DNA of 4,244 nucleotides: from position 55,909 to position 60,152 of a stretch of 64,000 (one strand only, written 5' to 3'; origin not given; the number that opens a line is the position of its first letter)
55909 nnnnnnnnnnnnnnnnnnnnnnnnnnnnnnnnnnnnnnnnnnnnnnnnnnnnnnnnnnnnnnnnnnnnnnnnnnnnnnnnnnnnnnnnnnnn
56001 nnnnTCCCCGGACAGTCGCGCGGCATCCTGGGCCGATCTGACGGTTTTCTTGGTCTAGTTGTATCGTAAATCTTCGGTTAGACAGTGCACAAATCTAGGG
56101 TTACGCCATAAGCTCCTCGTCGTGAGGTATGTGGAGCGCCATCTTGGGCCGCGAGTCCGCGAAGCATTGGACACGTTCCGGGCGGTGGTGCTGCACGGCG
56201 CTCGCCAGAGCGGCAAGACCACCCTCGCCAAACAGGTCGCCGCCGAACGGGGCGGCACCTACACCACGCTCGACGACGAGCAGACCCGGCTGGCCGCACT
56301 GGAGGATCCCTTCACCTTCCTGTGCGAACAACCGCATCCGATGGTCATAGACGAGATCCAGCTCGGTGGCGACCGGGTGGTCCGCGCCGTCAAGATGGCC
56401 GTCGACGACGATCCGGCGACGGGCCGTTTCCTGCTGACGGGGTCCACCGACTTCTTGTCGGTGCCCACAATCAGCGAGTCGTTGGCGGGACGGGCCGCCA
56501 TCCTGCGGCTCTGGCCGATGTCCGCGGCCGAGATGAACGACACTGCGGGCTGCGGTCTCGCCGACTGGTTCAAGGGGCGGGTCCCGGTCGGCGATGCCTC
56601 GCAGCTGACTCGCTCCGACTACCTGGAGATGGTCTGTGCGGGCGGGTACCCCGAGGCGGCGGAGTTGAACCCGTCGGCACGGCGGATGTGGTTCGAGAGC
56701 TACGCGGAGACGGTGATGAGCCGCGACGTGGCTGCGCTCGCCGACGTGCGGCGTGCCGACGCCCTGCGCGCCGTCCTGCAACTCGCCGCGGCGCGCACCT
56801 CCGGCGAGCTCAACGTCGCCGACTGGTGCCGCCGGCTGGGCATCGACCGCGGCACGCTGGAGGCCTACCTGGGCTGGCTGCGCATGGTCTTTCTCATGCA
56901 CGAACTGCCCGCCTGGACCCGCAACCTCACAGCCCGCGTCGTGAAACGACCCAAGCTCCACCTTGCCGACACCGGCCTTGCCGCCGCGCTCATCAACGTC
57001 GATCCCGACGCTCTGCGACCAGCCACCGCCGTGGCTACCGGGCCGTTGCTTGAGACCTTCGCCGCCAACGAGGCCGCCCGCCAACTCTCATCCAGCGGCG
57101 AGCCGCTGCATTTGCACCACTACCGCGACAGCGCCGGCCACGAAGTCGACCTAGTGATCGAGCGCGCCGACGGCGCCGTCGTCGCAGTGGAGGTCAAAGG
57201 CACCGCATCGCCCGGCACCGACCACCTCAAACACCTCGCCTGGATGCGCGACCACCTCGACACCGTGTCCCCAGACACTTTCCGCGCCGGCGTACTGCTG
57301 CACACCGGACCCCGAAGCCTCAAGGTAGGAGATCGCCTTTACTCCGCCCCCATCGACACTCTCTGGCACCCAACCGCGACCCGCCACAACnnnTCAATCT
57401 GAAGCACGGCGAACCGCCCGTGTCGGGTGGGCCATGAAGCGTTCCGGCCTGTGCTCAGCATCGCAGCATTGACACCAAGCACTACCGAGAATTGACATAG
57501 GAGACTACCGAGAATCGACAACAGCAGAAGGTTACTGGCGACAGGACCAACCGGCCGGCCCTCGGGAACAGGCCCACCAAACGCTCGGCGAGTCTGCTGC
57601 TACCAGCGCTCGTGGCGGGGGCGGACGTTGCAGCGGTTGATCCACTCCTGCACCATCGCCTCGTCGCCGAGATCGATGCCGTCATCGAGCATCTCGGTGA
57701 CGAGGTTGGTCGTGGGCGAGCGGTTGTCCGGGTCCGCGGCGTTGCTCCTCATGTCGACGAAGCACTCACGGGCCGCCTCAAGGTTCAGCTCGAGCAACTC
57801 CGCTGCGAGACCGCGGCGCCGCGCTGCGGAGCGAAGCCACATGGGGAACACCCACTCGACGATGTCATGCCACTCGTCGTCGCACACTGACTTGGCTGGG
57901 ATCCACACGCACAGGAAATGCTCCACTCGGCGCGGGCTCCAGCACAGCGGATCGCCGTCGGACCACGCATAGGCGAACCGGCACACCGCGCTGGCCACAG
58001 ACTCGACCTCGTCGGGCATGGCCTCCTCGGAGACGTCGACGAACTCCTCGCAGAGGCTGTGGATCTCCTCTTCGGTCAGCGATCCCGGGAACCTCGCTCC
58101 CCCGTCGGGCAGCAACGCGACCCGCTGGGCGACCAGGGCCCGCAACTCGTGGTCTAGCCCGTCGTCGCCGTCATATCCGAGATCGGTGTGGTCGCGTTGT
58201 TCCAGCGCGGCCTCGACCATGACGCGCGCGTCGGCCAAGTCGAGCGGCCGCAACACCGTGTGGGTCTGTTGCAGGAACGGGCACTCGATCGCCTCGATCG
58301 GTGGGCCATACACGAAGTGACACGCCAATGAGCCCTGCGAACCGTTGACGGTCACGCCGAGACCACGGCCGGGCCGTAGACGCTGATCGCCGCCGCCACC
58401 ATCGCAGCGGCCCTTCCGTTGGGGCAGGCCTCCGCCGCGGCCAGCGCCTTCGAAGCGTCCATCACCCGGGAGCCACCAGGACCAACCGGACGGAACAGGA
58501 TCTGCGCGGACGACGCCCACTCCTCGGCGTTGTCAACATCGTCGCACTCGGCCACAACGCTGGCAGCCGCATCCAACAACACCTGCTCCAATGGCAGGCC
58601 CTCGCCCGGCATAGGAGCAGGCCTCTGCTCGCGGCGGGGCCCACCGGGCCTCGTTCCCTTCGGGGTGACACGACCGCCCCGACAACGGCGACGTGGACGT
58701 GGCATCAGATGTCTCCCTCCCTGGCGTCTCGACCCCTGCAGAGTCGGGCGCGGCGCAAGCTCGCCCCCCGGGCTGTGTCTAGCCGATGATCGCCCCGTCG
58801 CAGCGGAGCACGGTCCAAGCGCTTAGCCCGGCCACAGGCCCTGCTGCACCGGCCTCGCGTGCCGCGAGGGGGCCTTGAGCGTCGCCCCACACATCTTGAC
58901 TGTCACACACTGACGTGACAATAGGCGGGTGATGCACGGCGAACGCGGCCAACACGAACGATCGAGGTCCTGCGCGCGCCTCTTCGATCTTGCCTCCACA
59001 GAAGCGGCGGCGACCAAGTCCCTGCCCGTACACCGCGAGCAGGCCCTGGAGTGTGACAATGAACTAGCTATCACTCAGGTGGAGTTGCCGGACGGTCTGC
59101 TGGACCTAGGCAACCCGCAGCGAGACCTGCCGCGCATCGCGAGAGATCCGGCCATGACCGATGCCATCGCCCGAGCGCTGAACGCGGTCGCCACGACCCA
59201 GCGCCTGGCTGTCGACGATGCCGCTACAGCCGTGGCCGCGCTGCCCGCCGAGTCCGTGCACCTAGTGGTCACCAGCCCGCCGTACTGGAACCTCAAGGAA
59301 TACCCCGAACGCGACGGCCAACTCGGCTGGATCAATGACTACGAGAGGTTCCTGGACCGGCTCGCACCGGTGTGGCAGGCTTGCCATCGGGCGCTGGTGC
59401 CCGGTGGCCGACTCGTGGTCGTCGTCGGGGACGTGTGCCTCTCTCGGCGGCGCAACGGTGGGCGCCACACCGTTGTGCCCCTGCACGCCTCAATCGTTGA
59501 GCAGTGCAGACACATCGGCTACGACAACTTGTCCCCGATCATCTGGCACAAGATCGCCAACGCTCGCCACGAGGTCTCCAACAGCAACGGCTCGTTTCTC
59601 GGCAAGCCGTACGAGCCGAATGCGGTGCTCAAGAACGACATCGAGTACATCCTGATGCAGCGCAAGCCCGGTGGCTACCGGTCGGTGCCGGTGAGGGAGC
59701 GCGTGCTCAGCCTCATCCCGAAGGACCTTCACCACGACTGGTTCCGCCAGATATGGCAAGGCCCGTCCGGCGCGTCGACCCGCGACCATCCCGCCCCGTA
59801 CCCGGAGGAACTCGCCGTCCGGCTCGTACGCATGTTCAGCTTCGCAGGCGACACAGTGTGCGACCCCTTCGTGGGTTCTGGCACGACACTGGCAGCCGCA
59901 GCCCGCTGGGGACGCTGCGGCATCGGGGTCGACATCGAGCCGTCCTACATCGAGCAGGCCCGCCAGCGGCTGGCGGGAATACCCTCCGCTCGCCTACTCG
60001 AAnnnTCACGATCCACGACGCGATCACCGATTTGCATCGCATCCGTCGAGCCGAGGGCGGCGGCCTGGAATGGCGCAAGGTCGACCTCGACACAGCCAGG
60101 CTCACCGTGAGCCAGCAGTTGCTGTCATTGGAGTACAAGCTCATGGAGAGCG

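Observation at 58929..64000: Two-methyltransferase + DExH/zinc-ribbon helicase defence module (DISARM- or Druantia-like?) next to an integrase relic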

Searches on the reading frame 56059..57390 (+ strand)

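Call 6: search_protein_families(library=pfam, proteins=[window:56059-57390:+], max_evalue=0.01)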
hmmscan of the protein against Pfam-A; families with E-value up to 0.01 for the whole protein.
window:56059-57390:+ (444 aa): 5 families
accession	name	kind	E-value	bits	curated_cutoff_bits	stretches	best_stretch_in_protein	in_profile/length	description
PF13635.12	DUF4143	-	1.1e-39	136.2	28.1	1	222-380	2-158/160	Domain of unknown function (DUF4143)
PF13173.12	AAA_14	-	1.4e-21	77.2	27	1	41-159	3-128/129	AAA domain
PF13191.12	AAA_16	-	0.0034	18.3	32.6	0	40-72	24-59/167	AAA ATPase domain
PF20720.3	nSTAND3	-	0.0043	17.2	27.2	1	24-63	1-40/155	Novel STAND NTPase 3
PF13671.12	AAA_33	-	0.0058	17.4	27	0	43-82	2-41/143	AAA domain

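Call 7: search_protein_families(library=padloc, proteins=[window:56059-57390:+], max_evalue=0.01)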
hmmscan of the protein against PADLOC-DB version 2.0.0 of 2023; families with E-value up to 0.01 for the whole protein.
window:56059-57390:+ (444 aa): 7 families
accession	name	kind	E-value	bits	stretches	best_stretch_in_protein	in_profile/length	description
PDLC04790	PDC-S01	-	2.6e-144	479.1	1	23-437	10-419/422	-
PDLC04789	PDC-S01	-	6e-48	161.8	1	25-382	2-341/375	-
PDLC04791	PDC-S01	-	2.9e-26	90.1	2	190-393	160-363/395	-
PDLC04787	PDC-S01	-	2.9e-24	83.7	1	23-315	9-307/412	-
PDLC04788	PDC-S01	-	3.1e-11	40.9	2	221-394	217-392/448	-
PDLC04792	PDC-S01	-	3.4e-10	37.1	1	299-382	306-385/452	-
PDLC04786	PDC-S01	-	4.8e-10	36.8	1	295-388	303-393/439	-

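Call 8: search_protein_families(library=ncbifam, proteins=[window:56059-57390:+], max_evalue=0.01)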
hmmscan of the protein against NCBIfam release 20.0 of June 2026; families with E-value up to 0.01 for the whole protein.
window:56059-57390:+ (444 aa): 0 families

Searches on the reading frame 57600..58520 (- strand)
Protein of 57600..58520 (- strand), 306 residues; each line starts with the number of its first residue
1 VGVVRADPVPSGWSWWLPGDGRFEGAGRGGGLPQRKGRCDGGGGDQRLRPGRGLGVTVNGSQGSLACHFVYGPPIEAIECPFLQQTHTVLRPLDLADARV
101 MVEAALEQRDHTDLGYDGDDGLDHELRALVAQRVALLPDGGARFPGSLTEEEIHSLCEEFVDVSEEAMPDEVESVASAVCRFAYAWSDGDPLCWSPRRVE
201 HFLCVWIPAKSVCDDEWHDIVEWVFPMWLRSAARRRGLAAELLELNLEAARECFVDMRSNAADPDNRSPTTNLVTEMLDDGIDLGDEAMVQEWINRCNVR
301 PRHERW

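Call 6: search_protein_families(library=pfam, proteins=[window:57600-58520:-], max_evalue=0.01)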
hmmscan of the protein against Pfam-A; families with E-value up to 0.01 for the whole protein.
window:57600-58520:- (306 aa): 0 families

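Call 7: search_protein_families(library=padloc, proteins=[window:57600-58520:-], max_evalue=0.01)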
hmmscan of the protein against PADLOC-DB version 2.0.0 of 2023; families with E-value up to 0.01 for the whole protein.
window:57600-58520:- (306 aa): 0 families

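Call 8: search_protein_families(library=ncbifam, proteins=[window:57600-58520:-], max_evalue=0.01)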
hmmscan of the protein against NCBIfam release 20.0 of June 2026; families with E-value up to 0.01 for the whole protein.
window:57600-58520:- (306 aa): 0 families

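Call 61: search_protein_families(library=pfam, proteins=[window:57603-58520:-], max_evalue=10)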
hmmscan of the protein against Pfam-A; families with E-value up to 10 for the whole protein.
window:57603-58520:- (306 aa): 2 families
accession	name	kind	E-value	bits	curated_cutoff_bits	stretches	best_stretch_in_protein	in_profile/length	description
PF13880.12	Acetyltransf_13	-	0.066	13.5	22.8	1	227-245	10-28/69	ESCO1/2 acetyl-transferase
PF00583.31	Acetyltransf_1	-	0.17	12.6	20.7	1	223-253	61-91/116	Acetyltransferase (GNAT) family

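Call 67: find_homologous_proteins(query=window:57603-58520:-, max_evalue=0.00001)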
Query window:57603-58520:- (306 aa): 54 proteins with E <= 0.00001 among 8000 candidates.
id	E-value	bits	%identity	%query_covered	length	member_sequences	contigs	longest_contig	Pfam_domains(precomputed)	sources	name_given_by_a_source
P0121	1.2e-153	529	91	83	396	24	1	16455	-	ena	-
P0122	1.3e-151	523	90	83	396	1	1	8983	-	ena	-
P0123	9.8e-134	464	80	83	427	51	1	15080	-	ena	-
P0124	5.4e-130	452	78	83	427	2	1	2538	-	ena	-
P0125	6.8e-129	448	79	82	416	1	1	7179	-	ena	-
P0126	1.0e-127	444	77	83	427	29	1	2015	-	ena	-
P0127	2.5e-125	436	77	83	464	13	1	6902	-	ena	-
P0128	2.2e-123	430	75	83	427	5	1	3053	-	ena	-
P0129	1.6e-122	427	74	83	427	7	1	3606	-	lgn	-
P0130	8.6e-121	421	75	83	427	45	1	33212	-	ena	-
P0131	5.2e-119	416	74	83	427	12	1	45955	-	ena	-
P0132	1.1e-118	414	74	82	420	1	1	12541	-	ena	-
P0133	1.2e-117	411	72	83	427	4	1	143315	-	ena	-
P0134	3.7e-117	409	74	83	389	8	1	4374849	-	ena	-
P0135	4.9e-102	360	65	83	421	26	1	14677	-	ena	-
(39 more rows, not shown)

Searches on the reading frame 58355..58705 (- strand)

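Call 61: search_protein_families(library=pfam, proteins=[window:58355-58705:-], max_evalue=10)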
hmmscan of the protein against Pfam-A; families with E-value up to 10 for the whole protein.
window:58355-58705:- (117 aa): 1 family
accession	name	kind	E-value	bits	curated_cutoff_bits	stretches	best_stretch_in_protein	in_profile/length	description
PF03795.20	YCII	-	1.2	10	24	0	50-65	61-76/95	YCII-related domain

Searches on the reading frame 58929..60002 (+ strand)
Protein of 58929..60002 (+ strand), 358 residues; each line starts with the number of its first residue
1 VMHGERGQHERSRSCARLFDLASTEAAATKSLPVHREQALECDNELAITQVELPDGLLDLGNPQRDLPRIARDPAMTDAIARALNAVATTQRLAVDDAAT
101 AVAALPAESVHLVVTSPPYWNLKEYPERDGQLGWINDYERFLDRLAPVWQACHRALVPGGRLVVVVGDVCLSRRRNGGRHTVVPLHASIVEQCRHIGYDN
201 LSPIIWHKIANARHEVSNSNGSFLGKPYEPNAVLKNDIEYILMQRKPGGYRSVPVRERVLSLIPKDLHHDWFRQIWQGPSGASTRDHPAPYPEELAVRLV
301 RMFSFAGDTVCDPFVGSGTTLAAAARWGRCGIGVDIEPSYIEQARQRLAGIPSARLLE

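Call 6: search_protein_families(library=pfam, proteins=[window:58929-60002:+], max_evalue=0.01)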
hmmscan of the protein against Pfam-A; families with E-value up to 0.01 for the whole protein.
window:58929-60002:+ (358 aa): 4 families
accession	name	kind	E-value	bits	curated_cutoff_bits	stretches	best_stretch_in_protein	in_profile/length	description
PF01555.25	N6_N4_Mtase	-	4.4e-37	128.6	26.7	1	110-345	1-220/221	DNA methylase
PF01170.24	UPF0020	-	8.5e-05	22.8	22.3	0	285-326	6-48/197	RMKL-like, methyltransferase domain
PF13649.12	Methyltransf_25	-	0.0016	19.6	27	0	312-349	3-42/97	Methyltransferase domain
PF08241.18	Methyltransf_11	-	0.0028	18.7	21.2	0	315-349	5-39/95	Methyltransferase domain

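Call 7: search_protein_families(library=padloc, proteins=[window:58929-60002:+], max_evalue=0.01)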
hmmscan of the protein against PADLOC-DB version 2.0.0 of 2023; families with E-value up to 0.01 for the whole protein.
window:58929-60002:+ (358 aa): 68 families (the best 25 are shown)
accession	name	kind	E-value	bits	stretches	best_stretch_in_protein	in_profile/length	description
PDLC03350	MTase_II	-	6.1e-56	188.1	1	91-351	57-298/312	Type II methyltransferase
PDLC03259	MTase_II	-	1.7e-50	170.1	1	89-347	2-254/423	Type II methyltransferase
PDLC03353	MTase_II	-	2e-47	159.9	1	90-348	9-250/260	Type II methyltransferase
PDLC03283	MTase_II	-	1.4e-42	144.3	1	88-352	2-275/352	Type II methyltransferase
PDLC03387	MTase_II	-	1.6e-32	110.8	1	82-351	3-278/289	Type II methyltransferase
PDLC03299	MTase_II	-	6.5e-25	86.2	2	284-349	193-258/296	Type II methyltransferase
PDLC03371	MTase_II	-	1e-24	85.5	1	90-349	10-253/260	Type II methyltransferase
PDLC03260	MTase_II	-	6.7e-23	79.2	2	236-349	200-308/349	Type II methyltransferase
PDLC03246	MTase_II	-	7.8e-22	75.9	1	96-342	118-360/376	Type II methyltransferase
PDLC03265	MTase_II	-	1.6e-18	65.3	2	285-350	265-330/333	Type II methyltransferase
PDLC03276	MTase_II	-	2.9e-18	64.3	1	87-342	140-394/404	Type II methyltransferase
PDLC03363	MTase_II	-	3.5e-17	60.7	1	285-348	55-118/294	Type II methyltransferase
PDLC03320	MTase_II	-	5e-16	56.7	2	285-351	211-277/289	Type II methyltransferase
PDLC03336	MTase_II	-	1.1e-15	55.7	1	82-174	19-111/421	Type II methyltransferase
PDLC03252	MTase_II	-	7.4e-15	53.1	2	95-175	95-174/365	Type II methyltransferase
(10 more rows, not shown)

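Call 8: search_protein_families(library=ncbifam, proteins=[window:58929-60002:+], max_evalue=0.01)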
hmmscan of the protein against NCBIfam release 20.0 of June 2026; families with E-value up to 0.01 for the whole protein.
window:58929-60002:+ (358 aa): 6 families
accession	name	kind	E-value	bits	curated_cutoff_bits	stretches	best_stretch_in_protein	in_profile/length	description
NF008572.0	PRK11524.1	equivalog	4.2e-15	55.6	292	2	286-349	194-257/294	adenine-specific DNA-methyltransferase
NF050803.1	DnaMtaseCcrMCaul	equivalog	6.7e-15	54.8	830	1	283-351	182-250/350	adenine-specific DNA-methyltransferase CcrM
NF010253.0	PRK13699.1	subfamily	2.6e-10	40.4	244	1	284-353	141-210/226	DNA methyltransferase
NF043040.1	corrin_prot_MT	hypoth_equivalog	0.0012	18.3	180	0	298-349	33-84/216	corrinoid protein-associated methyltransferase CpaM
TIGR01177.1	TIGR01177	hypoth_equivalog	0.0019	17.6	316.55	0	306-348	182-224/330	TIGR01177 family methyltransferase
NF040721.1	Trm14_Arch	equivalog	0.0059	15.8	280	0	286-325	170-210/370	tRNA (guanine(6)-N2)-methyltransferase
